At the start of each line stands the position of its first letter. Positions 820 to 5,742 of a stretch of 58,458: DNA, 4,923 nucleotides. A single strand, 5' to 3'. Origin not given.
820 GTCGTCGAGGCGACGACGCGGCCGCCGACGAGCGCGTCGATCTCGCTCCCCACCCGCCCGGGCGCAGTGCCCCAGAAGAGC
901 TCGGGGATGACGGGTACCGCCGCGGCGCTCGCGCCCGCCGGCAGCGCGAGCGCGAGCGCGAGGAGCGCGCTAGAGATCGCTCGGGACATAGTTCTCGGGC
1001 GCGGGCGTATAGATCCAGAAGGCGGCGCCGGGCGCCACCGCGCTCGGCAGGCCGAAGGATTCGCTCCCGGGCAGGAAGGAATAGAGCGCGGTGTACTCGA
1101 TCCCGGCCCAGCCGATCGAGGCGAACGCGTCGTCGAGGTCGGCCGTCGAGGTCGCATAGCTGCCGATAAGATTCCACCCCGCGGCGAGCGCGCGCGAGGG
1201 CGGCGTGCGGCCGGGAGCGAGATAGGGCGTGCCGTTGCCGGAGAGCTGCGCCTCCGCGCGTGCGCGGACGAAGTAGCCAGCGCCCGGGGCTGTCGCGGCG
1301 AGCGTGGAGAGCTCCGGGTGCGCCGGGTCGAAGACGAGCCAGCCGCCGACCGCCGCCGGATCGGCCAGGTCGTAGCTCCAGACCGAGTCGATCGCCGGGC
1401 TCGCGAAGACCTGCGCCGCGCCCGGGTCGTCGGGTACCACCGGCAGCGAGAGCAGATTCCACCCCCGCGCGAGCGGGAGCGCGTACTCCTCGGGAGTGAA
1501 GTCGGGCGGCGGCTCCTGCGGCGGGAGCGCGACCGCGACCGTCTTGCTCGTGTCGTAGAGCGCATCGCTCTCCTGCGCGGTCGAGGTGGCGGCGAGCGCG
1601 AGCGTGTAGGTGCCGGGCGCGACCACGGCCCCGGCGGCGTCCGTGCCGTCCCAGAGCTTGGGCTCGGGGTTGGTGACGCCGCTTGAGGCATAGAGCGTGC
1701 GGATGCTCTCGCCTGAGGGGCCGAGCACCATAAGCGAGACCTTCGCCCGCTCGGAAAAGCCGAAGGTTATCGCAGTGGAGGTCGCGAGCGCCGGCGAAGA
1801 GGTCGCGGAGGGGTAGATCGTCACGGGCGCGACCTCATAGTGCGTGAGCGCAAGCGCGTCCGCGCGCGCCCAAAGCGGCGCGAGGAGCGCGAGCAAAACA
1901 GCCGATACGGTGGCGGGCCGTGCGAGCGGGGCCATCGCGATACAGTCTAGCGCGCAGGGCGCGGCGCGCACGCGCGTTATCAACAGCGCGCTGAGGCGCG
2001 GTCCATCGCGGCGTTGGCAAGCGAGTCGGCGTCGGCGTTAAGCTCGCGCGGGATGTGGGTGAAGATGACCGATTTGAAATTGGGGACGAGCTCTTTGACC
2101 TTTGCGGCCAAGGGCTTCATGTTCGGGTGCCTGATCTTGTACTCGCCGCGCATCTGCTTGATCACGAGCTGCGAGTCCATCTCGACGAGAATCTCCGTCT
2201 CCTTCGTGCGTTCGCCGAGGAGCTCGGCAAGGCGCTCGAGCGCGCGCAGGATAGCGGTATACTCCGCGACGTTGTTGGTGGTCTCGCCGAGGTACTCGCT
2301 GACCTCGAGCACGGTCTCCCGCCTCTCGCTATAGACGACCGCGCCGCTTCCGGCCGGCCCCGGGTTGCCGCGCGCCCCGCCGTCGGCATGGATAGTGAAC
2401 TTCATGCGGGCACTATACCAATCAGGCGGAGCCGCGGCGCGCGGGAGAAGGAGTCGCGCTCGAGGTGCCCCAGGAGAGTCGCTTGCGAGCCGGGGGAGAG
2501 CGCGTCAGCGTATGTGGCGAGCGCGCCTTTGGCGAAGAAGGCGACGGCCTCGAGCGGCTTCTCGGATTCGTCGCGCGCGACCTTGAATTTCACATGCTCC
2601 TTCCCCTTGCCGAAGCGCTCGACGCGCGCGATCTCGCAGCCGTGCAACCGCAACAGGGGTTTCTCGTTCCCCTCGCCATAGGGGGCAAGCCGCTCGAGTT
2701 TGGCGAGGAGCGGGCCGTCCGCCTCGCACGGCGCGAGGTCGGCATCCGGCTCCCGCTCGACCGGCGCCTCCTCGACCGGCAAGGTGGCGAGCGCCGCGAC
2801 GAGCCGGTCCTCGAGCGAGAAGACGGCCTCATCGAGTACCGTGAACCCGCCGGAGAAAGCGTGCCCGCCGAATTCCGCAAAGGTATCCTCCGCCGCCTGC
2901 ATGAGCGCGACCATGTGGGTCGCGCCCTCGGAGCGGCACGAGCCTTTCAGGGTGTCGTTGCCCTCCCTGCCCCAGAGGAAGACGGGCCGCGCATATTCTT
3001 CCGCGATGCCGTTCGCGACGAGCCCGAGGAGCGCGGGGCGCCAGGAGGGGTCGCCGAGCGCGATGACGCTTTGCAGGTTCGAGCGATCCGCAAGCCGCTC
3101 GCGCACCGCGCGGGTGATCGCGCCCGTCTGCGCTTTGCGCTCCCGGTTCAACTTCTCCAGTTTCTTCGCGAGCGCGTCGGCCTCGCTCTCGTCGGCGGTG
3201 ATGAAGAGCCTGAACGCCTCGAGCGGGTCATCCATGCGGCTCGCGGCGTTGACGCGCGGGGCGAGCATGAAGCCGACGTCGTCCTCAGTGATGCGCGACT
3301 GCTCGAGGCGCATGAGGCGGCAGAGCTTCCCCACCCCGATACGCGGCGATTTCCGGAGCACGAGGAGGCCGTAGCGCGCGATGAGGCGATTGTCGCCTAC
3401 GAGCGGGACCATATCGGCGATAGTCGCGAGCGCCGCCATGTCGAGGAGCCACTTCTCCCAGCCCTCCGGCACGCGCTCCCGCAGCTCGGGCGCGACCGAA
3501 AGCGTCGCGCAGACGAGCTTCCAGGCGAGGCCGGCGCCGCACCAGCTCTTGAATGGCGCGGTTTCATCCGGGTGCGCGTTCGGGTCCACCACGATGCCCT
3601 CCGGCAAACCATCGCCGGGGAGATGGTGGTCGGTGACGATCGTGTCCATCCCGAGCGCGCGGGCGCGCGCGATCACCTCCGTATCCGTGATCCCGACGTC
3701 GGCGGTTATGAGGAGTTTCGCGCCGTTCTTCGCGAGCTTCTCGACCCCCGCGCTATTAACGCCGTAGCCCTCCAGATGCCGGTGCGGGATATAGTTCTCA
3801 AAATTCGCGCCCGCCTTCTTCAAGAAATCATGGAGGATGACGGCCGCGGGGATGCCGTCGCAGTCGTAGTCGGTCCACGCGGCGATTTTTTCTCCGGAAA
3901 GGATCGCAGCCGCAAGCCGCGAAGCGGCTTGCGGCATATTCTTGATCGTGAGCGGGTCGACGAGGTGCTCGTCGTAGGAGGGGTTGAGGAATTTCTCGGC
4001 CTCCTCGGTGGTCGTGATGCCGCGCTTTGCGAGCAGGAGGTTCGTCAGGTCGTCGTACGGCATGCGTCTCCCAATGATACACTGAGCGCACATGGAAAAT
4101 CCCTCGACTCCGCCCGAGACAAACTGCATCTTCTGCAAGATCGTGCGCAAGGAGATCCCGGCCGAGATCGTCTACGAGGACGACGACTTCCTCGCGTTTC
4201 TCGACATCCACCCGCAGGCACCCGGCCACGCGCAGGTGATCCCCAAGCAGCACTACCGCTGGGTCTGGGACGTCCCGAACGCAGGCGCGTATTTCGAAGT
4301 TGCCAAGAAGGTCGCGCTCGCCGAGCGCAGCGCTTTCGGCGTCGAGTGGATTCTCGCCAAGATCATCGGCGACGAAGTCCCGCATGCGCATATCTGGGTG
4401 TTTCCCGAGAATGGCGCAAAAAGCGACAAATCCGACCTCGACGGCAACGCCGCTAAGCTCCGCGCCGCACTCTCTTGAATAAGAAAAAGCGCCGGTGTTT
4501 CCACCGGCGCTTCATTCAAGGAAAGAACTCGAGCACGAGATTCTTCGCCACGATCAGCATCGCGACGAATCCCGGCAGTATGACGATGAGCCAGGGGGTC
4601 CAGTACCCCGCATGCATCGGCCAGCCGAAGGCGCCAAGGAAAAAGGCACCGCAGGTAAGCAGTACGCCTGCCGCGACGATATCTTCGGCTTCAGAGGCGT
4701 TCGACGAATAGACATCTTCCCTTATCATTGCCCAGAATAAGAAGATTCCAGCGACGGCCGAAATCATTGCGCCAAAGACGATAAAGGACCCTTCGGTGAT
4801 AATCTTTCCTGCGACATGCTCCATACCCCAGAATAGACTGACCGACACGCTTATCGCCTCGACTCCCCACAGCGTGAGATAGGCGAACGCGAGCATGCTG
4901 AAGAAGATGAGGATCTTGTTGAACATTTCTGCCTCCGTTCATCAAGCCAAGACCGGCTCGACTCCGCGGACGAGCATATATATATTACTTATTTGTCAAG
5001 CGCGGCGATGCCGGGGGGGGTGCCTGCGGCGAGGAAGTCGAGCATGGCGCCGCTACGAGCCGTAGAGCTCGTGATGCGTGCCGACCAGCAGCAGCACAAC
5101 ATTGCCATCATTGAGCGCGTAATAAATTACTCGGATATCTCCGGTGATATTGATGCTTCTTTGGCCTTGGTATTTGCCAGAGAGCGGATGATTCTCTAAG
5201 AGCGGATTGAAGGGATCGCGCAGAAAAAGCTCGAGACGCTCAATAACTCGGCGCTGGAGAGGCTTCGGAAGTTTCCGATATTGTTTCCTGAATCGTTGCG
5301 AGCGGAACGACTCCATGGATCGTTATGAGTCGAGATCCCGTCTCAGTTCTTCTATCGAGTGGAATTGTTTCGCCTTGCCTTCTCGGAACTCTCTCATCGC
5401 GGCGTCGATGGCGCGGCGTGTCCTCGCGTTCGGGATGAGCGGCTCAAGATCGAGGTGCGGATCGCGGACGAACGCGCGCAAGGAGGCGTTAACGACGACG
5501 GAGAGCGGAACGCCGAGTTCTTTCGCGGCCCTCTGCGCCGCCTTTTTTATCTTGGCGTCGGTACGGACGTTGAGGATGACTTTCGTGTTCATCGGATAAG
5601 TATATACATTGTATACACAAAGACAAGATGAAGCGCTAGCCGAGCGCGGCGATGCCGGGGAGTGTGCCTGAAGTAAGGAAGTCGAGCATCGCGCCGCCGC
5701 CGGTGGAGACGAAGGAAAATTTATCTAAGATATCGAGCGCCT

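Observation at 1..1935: Coupled FlgD-Ig / dockerin / cohesin operon: a possible non-cellulosomal surface assembly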

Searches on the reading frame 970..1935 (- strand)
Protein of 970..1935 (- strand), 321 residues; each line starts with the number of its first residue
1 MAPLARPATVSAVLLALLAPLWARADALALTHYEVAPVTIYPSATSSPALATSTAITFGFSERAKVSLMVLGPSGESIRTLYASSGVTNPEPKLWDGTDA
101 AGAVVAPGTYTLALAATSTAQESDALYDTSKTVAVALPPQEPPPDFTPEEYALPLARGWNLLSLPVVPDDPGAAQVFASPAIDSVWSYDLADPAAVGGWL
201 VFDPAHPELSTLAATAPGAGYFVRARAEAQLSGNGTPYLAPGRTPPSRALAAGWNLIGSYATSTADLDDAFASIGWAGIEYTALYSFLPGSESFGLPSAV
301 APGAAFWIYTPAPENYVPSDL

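Call 7: search_protein_families(library=pfam, proteins=[window:973-1935:-], max_evalue=1)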
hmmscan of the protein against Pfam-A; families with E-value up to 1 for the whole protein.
window:973-1935:- (321 aa): 1 family
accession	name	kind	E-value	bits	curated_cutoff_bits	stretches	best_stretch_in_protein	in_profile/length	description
PF13860.13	FlgD_ig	-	5.6e-06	26.7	27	1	59-118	15-77/79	FlgD Ig-like domain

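Call 8: search_protein_families(library=ncbifam, proteins=[window:973-1935:-], max_evalue=1)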
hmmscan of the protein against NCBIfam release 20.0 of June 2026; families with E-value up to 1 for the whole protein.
window:973-1935:- (321 aa): 5 families
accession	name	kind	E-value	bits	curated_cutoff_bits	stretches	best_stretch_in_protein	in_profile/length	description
NF009276.0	PRK12633.1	equivalog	3.8e-05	23.5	383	1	51-119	115-184/234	flagellar basal body rod modification protein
NF005176.1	PRK06655.1-1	equivalog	0.00048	20.1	230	1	65-133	98-166/197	flagellar hook assembly protein FlgD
NF009277.0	PRK12634.1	equivalog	0.0082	16.2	333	1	68-125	126-183/221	flagellar basal body rod modification protein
NF009453.0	PRK12813.1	equivalog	0.028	13.9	264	1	65-120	125-177/223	flagellar basal body rod modification protein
NF053608.1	Lsa66_OmpA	equivalog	0.071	11.5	700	1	90-122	202-234/581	fibronectin-binding adhesin Lsa66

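Call 10: find_encoding_contigs(protein=window:970-1935:-, flank=10000, max_places=10)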
Protein window:970-1935:- (321 aa): no gene with exactly this product is on record in the collection.

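Call 26: find_homologous_proteins(query=window:973-1935:-, max_evalue=0.001)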
Query window:973-1935:- (321 aa): 9 proteins with E <= 0.001 among 8000 candidates.
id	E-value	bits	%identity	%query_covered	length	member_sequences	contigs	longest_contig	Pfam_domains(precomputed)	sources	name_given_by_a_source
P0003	1.4e-200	684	100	100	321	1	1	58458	PF13860.13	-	-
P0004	7.0e-122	425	66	93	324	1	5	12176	PF13860.13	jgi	jgi:hypothetical protein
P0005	3.7e-117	410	62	100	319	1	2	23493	PF13860.13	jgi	jgi:hypothetical protein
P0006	7.7e-111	389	60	100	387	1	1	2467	PF13860.13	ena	-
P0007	1.0e-108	382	57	100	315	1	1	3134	PF13860.13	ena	-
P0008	1.6e-97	345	56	99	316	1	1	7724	PF13860.13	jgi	jgi:hypothetical protein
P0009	1.5e-56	210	57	57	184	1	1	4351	-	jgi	jgi:hypothetical protein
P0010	1.1e-24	106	46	40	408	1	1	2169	PF00801.27,PF13860.13,PF18911.7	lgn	-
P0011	6.9e-24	103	50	39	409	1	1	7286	PF13860.13,PF18911.7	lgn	-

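Call 28: find_encoding_contigs(protein=P0004, flank=10000, max_places=3)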
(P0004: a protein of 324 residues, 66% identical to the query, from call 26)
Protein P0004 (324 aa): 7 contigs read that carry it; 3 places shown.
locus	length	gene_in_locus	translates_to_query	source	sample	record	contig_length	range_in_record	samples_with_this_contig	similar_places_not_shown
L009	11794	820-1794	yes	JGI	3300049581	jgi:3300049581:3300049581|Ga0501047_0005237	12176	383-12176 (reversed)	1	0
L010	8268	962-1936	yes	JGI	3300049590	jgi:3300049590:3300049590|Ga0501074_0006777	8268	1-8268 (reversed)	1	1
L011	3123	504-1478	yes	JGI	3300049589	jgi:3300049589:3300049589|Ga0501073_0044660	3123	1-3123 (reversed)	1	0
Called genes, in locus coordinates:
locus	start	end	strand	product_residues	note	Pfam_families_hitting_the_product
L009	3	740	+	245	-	?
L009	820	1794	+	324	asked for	PF13860:FlgD_ig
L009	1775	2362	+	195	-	PF00404:Dockerin_1 (faint)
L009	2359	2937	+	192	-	-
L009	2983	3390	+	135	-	PF00164:Ribosom_S12_S23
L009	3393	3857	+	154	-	PF00177:Ribosomal_S7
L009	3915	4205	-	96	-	PF09851:SHOCT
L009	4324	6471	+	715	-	PF00009:GTP_EFTU, PF03144:GTP_EFTU_D2, PF22042:EF-G_D2, PF14492:EFG_III, PF16658:RF3_C (weak), PF03764:EFG_IV, PF00679:EFG_C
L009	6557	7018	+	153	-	-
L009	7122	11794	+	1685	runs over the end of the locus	?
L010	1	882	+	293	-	?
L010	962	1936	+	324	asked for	PF13860:FlgD_ig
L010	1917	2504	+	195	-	PF00404:Dockerin_1 (faint)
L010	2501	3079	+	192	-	-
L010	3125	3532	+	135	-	PF00164:Ribosom_S12_S23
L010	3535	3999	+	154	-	PF00177:Ribosomal_S7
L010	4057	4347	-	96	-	PF09851:SHOCT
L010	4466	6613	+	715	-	PF00009:GTP_EFTU, PF03144:GTP_EFTU_D2, PF22042:EF-G_D2, PF14492:EFG_III, PF16658:RF3_C (weak), PF03764:EFG_IV, PF00679:EFG_C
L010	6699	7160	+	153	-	-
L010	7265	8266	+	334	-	?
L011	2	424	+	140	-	?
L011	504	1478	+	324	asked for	PF13860:FlgD_ig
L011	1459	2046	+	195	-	PF00404:Dockerin_1 (faint)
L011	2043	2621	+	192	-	-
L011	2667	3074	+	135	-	PF00164:Ribosom_S12_S23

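Call 29: find_encoding_contigs(protein=P0005, flank=10000, max_places=3)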
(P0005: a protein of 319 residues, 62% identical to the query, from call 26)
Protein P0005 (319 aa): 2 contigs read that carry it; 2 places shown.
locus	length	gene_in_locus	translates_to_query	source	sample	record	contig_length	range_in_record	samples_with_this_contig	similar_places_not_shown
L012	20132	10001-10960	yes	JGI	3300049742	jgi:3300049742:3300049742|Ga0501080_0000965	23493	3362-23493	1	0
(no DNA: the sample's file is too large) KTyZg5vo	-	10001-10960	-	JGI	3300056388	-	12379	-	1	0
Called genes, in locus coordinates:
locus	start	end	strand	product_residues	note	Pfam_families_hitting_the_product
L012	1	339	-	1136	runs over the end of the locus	PF02450:LCAT, PF24096:DUF7379 (faint)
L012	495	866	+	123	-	-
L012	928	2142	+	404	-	PF00482:T2SSF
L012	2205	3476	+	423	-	PF13620:CarboxypepD_reg, PF17802:SpaA (faint), PF13620:CarboxypepD_reg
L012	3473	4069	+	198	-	-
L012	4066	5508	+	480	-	-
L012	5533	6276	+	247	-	PF00121:TIM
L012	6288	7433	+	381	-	PF00162:PGK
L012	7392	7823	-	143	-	PF11969:DcpS_C, PF01230:HIT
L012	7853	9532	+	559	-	PF01368:DHH, PF02272:DHHA1, PF17768:RecJ_OB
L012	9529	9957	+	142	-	PF00075:RNase_H, PF13456:RVT_3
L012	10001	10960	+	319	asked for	PF13860:FlgD_ig (weak)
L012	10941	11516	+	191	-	-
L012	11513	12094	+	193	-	-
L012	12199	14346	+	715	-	PF00009:GTP_EFTU, PF03144:GTP_EFTU_D2, PF22042:EF-G_D2, PF14492:EFG_III, PF16658:RF3_C (weak), PF03764:EFG_IV, PF00679:EFG_C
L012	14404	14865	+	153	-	-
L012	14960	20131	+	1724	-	?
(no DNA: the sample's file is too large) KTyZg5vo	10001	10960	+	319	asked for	PF13860:FlgD_ig (weak)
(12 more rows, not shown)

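Call 30: find_encoding_contigs(protein=P0008, flank=10000, max_places=3)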
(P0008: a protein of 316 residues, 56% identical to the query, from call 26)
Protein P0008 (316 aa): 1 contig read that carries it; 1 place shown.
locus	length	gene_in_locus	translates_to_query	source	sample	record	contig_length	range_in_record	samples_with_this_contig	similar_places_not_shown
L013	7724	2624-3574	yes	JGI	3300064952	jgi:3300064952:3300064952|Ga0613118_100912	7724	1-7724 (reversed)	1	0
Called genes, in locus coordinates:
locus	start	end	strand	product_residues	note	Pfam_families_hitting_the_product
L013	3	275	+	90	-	?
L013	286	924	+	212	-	PF02163:Peptidase_M50 (weak)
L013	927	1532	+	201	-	PF12697:Abhydrolase_6 (faint), PF06821:Ser_hydrolase, PF00561:Abhydrolase_1 (faint)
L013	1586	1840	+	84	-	-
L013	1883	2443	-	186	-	-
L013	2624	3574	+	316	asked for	PF13860:FlgD_ig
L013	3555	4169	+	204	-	-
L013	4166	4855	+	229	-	-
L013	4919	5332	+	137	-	PF00164:Ribosom_S12_S23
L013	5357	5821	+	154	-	PF00177:Ribosomal_S7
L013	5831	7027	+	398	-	-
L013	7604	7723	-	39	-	?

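Call 85: predict_structure(alignment_id=A8)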
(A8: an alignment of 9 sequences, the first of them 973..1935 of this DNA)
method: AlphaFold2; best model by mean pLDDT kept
length: 321 residues; sequences in the alignment: 9
mean_pLDDT: 61.1   pTM: 0.44
mean pLDDT of the five models: 61.1, 60.3, 55.6, 52.5, 52.2
residues with pLDDT >= 90: 84; 70-90: 20; 50-70: 70; < 50: 147
segments of 3 or more residues with pLDDT < 50: 1-7, 18-24, 45-47, 141-149, 163-173, 190-201, 208-212, 214-219, 236-321
pLDDT, mean of each block of 10 residues (from residue 1): 47 51 66 95 61 93 96 94 95 94 92 95 90 84 45 55 45 54 57 43 52 47 61 47 33 32 41 34 39 38 40 42 33
secondary structure, 60 per line:
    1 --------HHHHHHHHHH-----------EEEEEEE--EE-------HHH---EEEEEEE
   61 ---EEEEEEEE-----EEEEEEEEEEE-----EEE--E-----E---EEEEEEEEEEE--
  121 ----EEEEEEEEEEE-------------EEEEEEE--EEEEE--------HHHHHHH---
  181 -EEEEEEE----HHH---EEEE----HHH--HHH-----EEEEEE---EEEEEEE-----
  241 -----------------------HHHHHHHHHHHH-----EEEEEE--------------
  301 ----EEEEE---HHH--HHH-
elements in order: H9-18 E30-36 E54-60 E64-71 E77-87 E93-95 E108-118 E125-135 E149-155 E158-162 H171-177 E182-188 E199-202 E220-225 E229-235 H264-275 E281-286 E305-309

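Call 88: fold_search(model_id=the predicted structure, library=pdb)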
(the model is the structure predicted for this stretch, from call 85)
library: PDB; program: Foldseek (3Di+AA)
matches with E <= 10: 1532; with E <= 0.001: 6
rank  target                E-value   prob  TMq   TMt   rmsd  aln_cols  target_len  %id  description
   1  1xf1_A                1.4e-06  1.00  0.26  0.10  13.1       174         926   20  Structure of C5a peptidase- a key virulence factor from Streptococcus (released 2005-11-22)
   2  7yzx_A                6.4e-06  1.00  0.25  0.09  12.5       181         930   19  ScpA from Streptococcus pyogenes, D783A mutant. (released 2022-08-31)
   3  3eif                  6.8e-06  1.00  0.25  0.09   8.4       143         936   22  1.9 angstrom crystal structure of the active form of the C5a peptidase from Streptococcus pyogenes (ScpA) (released 2009-02-24)
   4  7bj3                  1.6e-05  1.00  0.25  0.09  13.1       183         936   18  ScpA from Streptococcus pyogenes, S512A active site mutant (released 2021-05-12)
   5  8bty_A                1.8e-05  1.00  0.25  0.09  13.0       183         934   18  Structure of the active form of ScpB, the C5a-peptidase from Streptococcus agalactiae. (released 2023-11-15)
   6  5m11                  6.5e-04  1.00  0.20  0.09   5.0       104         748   22  Structural and functional probing of PorZ, an essential bacterial surface component of the type-IX secretion system of h (released 2016-11-09)
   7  6vjb                  1.5e-03  0.98  0.24  0.06  17.0       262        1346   11  Crystal structure of a catalytically inactive CXC Chemokine-degrading protease SpyCEP from Streptococcus pyogenes (released 2020-04-15)
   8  5icu                  1.7e-03  1.00  0.21  0.52   5.3       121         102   14  The crystal structure of CopC from Methylosinus trichosporium OB3b (released 2016-04-06)
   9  5mhm_B                1.8e-03  0.98  0.23  0.12  14.5       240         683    9  FXIIIa in complex with the inhibitor ZED1630 (released 2017-12-20)
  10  5xxz_B                2.1e-03  1.00  0.24  0.06   8.7       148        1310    9  Crystal structure of a serine protease from Streptococcus species (released 2018-08-08)
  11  7zgj_A                2.4e-03  0.97  0.25  0.13  14.2       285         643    9  Trypanosoma brucei gambiense ISG65 in complex with human complement component C3 (released 2023-04-05)
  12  5xya                  2.6e-03  1.00  0.24  0.07  13.5       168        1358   12  Crystal structure of a serine protease from Streptococcus species (released 2018-08-08)
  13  9fw9_C                2.6e-03  0.93  0.22  0.33  17.2       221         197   12  Cryo-EM structure of the type 1 pilus assembly platform as part of the FimA-bound chaperone-usher pilus complex (FimDH (released 2025-06-04)
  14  5xyr                  2.7e-03  0.95  0.25  0.07  18.5       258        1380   11  Crystal structure of a serine protease from Streptococcus species (released 2018-08-08)
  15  5mho_B                2.9e-03  0.97  0.23  0.12  14.5       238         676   10  FXIIIa in complex with the inhibitor ZED2369 (released 2017-12-20)
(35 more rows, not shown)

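Call 106: search_protein_families(library=pfam, proteins=[P0178], max_evalue=0.01)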
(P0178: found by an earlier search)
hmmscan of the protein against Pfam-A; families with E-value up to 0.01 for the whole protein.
P0178 (196 aa): 0 families

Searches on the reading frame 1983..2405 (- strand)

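Call 106: search_protein_families(library=pfam, proteins=[window:1983-2405:-], max_evalue=0.01)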
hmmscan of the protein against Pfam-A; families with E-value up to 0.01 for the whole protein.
window:1983-2405:- (141 aa): 2 families
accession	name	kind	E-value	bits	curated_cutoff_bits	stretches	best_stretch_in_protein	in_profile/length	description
PF13456.12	RVT_3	-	1.1e-19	71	21.6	1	7-133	2-123/123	Reverse transcriptase-like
PF00075.30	RNase_H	-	2.8e-11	44.2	25.8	1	3-131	4-137/141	RNase H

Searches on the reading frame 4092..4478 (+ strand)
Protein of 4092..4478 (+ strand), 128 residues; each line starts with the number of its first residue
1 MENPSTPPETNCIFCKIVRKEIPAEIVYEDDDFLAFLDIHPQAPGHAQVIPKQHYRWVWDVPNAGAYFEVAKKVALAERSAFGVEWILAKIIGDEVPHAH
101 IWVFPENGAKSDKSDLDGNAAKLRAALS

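Call 106: search_protein_families(library=pfam, proteins=[window:4092-4478:+], max_evalue=0.01)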
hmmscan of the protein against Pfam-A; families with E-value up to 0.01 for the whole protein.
window:4092-4478:+ (128 aa): 2 families
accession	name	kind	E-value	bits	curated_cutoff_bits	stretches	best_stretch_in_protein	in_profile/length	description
PF01230.28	HIT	-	1.4e-16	61.4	21.5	1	19-106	1-95/98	HIT domain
PF11969.13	DcpS_C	-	8.7e-12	45.9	24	1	11-58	1-48/114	Scavenger mRNA decapping enzyme C-term binding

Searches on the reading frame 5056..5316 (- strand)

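Call 106: search_protein_families(library=pfam, proteins=[window:5056-5316:-], max_evalue=0.01)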
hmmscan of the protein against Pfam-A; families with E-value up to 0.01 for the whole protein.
window:5056-5316:- (87 aa): 4 families
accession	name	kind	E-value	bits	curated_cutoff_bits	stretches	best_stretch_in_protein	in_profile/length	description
PF15738.11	YafQ_toxin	-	2.3e-09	37.8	30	1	6-85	6-87/88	Bacterial toxin of type II toxin-antitoxin system, YafQ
PF05016.21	ParE_toxin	-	3.9e-06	27.8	23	1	6-85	4-89/89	ParE toxin of type II toxin-antitoxin system, parDE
PF06769.20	YoeB_toxin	-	0.0012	19.2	27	1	18-81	17-79/80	YoeB-like toxin of bacterial type II toxin-antitoxin system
PF15781.12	ParE-like_toxin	-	0.0092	16.4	28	0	6-85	4-83/87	ParE-like toxin of type II bacterial toxin-antitoxin system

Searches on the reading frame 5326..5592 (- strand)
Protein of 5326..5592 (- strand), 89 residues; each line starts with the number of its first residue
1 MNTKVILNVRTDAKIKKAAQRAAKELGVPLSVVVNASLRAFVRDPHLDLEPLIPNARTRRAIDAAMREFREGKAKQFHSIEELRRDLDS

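Call 106: search_protein_families(library=pfam, proteins=[window:5326-5592:-], max_evalue=0.01)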
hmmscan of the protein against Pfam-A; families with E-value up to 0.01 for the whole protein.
window:5326-5592:- (89 aa): 1 family
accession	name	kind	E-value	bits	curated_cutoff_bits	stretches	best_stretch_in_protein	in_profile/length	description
PF04221.18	RelB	-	0.00012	22.4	22.4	1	6-83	3-78/82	RelB antitoxin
